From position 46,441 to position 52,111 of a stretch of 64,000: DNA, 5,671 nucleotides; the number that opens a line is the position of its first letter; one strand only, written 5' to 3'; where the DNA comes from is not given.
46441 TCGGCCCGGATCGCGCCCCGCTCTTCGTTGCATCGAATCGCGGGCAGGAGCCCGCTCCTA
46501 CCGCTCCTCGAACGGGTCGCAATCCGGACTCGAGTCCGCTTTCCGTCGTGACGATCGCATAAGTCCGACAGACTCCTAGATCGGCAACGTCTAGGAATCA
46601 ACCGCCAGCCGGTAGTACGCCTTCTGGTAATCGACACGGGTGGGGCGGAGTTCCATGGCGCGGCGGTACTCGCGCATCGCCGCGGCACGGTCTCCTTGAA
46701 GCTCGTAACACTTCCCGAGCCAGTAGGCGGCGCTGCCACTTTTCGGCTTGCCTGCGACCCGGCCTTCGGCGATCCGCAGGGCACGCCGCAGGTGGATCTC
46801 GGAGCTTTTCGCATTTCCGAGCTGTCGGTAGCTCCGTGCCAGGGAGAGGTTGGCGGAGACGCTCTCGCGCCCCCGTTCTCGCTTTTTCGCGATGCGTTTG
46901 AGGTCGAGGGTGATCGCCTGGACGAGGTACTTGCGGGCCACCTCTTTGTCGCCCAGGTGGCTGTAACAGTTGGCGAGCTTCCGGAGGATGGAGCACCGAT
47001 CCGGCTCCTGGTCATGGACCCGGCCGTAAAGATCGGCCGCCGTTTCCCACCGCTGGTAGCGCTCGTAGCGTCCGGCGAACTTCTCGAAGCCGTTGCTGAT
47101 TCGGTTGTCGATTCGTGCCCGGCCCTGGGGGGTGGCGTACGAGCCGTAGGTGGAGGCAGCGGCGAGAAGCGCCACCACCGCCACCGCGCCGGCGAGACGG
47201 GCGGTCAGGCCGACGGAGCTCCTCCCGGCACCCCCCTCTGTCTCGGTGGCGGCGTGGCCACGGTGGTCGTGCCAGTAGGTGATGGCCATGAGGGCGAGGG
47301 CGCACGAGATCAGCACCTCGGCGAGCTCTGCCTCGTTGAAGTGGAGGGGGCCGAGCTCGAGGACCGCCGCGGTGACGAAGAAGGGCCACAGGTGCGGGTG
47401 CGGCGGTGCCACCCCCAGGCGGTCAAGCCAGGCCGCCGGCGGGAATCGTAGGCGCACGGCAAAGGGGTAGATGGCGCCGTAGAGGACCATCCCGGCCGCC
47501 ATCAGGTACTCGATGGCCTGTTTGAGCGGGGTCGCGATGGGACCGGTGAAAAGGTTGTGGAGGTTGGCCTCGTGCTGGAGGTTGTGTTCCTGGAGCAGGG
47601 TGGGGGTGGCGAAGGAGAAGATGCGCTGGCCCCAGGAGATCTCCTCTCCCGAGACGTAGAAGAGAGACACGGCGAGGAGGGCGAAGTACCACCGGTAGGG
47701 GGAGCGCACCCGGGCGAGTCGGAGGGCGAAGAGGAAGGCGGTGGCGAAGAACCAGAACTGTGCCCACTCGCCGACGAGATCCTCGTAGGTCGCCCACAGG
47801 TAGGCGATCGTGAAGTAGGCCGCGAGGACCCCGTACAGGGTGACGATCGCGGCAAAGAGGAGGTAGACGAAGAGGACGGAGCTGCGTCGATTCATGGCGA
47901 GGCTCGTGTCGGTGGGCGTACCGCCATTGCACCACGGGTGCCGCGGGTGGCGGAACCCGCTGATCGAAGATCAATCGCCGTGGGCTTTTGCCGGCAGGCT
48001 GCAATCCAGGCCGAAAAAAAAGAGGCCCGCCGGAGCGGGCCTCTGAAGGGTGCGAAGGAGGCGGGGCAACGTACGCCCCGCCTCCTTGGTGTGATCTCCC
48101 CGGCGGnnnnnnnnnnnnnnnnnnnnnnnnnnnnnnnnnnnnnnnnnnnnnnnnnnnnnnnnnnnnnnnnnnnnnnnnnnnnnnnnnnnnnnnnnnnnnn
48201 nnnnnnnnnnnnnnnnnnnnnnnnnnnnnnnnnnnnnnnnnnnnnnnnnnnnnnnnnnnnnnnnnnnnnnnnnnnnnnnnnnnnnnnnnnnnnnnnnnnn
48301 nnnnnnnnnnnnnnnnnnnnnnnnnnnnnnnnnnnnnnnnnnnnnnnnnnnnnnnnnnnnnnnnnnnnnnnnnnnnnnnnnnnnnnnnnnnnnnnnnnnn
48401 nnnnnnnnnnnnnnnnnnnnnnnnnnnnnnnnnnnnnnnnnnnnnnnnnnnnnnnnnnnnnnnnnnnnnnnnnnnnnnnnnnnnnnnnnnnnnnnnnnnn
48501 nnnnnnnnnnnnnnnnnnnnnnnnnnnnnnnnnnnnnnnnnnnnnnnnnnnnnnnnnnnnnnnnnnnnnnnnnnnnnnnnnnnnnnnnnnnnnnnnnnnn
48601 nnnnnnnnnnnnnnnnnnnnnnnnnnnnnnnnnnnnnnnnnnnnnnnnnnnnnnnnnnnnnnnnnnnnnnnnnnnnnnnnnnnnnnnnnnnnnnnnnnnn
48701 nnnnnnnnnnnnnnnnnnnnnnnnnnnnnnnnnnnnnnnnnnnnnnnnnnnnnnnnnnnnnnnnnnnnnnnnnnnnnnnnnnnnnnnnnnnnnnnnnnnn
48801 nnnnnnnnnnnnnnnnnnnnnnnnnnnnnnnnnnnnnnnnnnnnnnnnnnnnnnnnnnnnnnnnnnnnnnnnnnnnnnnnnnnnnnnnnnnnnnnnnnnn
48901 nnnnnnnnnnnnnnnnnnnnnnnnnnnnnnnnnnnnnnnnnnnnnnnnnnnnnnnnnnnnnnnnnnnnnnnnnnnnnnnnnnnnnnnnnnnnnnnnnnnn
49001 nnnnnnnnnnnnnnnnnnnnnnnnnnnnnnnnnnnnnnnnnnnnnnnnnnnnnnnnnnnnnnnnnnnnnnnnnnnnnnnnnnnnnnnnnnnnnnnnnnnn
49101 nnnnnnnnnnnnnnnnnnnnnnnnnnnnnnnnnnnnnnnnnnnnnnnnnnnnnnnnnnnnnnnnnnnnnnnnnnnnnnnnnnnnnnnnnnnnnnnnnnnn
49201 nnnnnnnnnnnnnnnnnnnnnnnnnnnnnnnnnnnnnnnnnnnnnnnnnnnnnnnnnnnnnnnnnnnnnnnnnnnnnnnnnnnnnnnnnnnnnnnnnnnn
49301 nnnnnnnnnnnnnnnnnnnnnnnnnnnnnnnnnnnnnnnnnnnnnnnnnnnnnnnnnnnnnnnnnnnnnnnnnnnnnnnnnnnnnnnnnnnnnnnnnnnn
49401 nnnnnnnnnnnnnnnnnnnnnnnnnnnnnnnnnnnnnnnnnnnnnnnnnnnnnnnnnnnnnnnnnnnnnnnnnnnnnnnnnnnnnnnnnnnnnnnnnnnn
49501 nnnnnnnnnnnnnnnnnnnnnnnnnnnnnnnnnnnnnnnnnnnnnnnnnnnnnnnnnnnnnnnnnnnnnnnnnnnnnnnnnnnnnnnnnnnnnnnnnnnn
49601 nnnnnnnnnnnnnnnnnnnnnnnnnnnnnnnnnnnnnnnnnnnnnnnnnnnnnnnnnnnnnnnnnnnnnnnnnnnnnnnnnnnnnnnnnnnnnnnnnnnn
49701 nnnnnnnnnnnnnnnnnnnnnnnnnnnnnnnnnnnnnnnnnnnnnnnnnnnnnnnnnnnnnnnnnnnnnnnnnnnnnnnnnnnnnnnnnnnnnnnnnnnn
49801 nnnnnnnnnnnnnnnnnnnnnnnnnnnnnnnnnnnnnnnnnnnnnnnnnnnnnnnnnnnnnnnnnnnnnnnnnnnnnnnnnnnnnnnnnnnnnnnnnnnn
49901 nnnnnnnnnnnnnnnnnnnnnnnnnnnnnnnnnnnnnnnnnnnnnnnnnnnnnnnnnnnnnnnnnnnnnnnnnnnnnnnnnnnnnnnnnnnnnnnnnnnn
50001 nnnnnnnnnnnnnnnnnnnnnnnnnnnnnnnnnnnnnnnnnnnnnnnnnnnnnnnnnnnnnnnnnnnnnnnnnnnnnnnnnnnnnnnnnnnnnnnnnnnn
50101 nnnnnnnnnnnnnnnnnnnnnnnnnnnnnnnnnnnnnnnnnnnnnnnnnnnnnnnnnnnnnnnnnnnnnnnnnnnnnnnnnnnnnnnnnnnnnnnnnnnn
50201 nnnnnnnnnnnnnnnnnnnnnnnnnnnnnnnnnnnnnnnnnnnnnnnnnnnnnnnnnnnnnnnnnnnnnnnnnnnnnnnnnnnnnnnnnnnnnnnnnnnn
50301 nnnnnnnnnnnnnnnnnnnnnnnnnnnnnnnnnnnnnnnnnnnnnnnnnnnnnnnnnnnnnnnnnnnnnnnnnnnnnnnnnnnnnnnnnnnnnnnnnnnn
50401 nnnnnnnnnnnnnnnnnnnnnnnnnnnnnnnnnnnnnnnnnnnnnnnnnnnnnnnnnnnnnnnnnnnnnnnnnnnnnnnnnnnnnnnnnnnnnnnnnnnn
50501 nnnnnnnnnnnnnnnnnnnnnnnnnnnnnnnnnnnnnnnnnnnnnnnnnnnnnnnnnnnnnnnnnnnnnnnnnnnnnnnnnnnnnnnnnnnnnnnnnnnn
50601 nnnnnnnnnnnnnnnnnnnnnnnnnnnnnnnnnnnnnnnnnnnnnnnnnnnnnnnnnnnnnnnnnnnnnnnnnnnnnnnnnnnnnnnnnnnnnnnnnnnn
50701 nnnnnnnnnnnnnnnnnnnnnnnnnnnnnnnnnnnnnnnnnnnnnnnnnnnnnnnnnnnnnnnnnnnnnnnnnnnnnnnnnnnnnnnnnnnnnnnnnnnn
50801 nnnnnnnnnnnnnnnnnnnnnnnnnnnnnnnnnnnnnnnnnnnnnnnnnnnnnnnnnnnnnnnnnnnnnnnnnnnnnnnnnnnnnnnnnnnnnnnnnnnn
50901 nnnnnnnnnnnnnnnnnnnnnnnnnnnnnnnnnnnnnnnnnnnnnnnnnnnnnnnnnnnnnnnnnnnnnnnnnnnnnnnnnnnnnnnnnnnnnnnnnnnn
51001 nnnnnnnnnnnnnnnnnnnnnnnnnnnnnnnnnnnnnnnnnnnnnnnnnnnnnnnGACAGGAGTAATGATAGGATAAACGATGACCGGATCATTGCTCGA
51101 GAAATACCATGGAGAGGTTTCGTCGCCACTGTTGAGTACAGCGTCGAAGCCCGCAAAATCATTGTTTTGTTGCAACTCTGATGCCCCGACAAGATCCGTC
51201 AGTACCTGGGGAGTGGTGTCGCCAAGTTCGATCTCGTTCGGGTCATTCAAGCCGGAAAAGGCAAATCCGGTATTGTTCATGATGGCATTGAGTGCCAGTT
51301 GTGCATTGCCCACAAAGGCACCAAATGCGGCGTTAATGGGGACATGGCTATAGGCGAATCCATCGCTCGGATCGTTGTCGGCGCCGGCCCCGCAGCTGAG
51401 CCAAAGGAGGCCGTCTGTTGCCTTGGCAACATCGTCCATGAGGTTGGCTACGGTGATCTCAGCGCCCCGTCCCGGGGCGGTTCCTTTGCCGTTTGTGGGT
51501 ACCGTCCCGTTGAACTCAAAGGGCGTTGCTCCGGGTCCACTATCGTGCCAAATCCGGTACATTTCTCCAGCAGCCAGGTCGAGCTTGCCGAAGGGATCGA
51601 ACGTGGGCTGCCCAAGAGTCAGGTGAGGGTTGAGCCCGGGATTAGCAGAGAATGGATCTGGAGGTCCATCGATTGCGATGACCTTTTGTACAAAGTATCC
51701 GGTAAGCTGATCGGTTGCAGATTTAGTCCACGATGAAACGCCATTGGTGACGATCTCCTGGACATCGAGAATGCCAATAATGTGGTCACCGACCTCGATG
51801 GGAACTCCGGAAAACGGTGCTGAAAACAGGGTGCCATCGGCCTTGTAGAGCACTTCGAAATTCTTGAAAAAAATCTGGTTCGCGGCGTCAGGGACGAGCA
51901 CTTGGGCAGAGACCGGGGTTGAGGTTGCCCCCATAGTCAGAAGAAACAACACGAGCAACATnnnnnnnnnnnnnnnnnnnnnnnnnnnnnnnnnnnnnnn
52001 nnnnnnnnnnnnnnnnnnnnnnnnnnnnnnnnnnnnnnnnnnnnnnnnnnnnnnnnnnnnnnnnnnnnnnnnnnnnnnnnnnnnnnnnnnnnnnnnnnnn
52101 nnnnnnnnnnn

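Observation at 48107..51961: Giant Cys-rich-repeat protein and a PEP-CTERM protein share a previously uncharacterised ~330-aa N-terminal domain and flank a lower-GC island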

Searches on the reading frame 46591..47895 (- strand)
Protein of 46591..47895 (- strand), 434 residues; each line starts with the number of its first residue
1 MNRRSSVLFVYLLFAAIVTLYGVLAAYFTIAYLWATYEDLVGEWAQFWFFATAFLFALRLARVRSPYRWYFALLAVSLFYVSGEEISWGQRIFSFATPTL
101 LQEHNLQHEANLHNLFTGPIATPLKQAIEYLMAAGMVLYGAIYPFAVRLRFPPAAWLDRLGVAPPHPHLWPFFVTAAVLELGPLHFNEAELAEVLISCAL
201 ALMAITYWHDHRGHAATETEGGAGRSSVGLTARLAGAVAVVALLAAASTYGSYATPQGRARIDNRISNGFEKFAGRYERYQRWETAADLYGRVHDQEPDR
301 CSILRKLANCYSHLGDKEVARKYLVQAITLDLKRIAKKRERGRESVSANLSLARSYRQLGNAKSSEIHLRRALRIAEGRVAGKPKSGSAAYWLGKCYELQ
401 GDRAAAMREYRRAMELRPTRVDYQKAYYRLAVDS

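Call 9: search_protein_families(library=pfam, proteins=[window:46591-47895:-], max_evalue=0.001)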
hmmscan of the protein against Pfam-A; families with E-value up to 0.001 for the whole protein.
window:46591-47895:- (434 aa): 12 families
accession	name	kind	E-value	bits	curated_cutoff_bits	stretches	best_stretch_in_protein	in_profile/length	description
PF07719.23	TPR_2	-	2.6e-13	49.4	27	1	389-419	3-33/34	Tetratricopeptide repeat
PF13424.12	TPR_12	-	3e-13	50.2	30.1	2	348-417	5-75/77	Tetratricopeptide repeat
PF13181.12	TPR_8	-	7.3e-13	48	25.7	0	389-419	3-33/34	Tetratricopeptide repeat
PF14559.12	TPR_19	-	3.1e-09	37.5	25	0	282-326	6-50/68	Tetratricopeptide repeat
PF13428.12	TPR_14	-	1.5e-08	34.9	23.5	0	389-427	3-41/44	Tetratricopeptide repeat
PF13432.12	TPR_16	-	3.2e-08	34.3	32.7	0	370-418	17-62/65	Tetratricopeptide repeat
PF13174.12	TPR_6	-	2.7e-07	31.2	26.3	0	389-418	2-31/33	Tetratricopeptide repeat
PF12895.13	ANAPC3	-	7.9e-07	29.7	27.2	0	370-421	6-56/82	Anaphase-promoting complex, cyclosome, subunit 3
PF00515.34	TPR_1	-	5.4e-06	26.4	27.8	0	391-419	5-33/34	Tetratricopeptide repeat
PF13371.12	TPR_9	-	6.2e-06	26.6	35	0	276-331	4-57/73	Tetratricopeptide repeat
PF13176.12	TPR_7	-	3.1e-05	24.2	27.9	0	304-332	2-32/36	Tetratricopeptide repeat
PF13374.12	TPR_10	-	4.1e-05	23.9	27.5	0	351-377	7-33/42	Tetratricopeptide repeat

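Call 30: search_protein_families(library=ncbifam, proteins=[window:46591-47895:-], max_evalue=0.01)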
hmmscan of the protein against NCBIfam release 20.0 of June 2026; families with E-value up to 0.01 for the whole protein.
window:46591-47895:- (434 aa): 10 families
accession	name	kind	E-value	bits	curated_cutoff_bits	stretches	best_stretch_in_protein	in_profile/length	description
TIGR02917.1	PEP_TPR_lipo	equivalog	5.1e-09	34.6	312.2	1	345-419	21-88/899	XrtA/PEP-CTERM system TPR-repeat protein PrsT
TIGR02552.1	LcrH_SycD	equivalog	7.2e-07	29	104.8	1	277-331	62-116/136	SycD/LcrH family type III secretion system chaperone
TIGR02521.1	type_IV_pilW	equivalog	4.5e-06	26.4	154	1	343-422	27-100/234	type IV pilus biogenesis/stability protein PilW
TIGR02795.1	tol_pal_ybgF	equivalog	1.9e-05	25.2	90.1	0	384-429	36-81/119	tol-pal system protein YbgF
NF047558.1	TPR_END_plus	domain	1.9e-05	24.5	32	1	307-333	5-31/56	TPR end-of-group domain-containing protein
NF040959.1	MamA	equivalog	4.9e-05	22.9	200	0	277-335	115-173/204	magnetosome protein MamA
NF047507.1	TPR_BatC_Lepto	exception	0.0013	18.3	175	0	386-421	95-130/214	TPR repeat-containing protein BatC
NF047371.1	FlcA_CTERM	equivalog_domain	0.0021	16.6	300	1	281-430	327-479/646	periplasmic flagellar collar protein FlcA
NF052312.1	T9SS_PorW_SprE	equivalog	0.0048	15.6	250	1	307-423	147-252/716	type IX secretion system periplasmic lipoprotein PorW/SprE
NF008757.0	PRK11788.1-5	equivalog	0.005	16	363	0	280-328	227-276/388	lipopolysaccharide assembly protein LapB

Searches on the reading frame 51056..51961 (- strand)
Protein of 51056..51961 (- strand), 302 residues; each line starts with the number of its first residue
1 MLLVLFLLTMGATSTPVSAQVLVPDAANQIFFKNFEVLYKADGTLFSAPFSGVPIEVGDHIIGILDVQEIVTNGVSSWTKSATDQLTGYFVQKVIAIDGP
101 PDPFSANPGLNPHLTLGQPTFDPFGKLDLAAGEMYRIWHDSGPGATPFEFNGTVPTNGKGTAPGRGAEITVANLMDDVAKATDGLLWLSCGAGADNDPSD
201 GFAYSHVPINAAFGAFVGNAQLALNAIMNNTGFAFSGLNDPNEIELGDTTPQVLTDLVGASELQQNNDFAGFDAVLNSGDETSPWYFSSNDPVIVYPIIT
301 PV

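Call 41: find_homologous_proteins(query=window:51056-51961:-)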
Query seq(302 aa) (302 aa): 4 proteins with E <= 0.001 among 2850 candidates.
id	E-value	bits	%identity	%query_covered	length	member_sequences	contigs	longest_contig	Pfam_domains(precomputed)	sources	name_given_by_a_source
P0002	3.0e-86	308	56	91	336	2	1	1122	PF07589.17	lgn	-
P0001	5.7e-85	304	56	91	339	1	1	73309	PF07589.17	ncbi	-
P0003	2.0e-80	289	54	90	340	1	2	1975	PF07589.17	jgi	-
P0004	4.2e-73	265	57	78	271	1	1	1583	PF07589.17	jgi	-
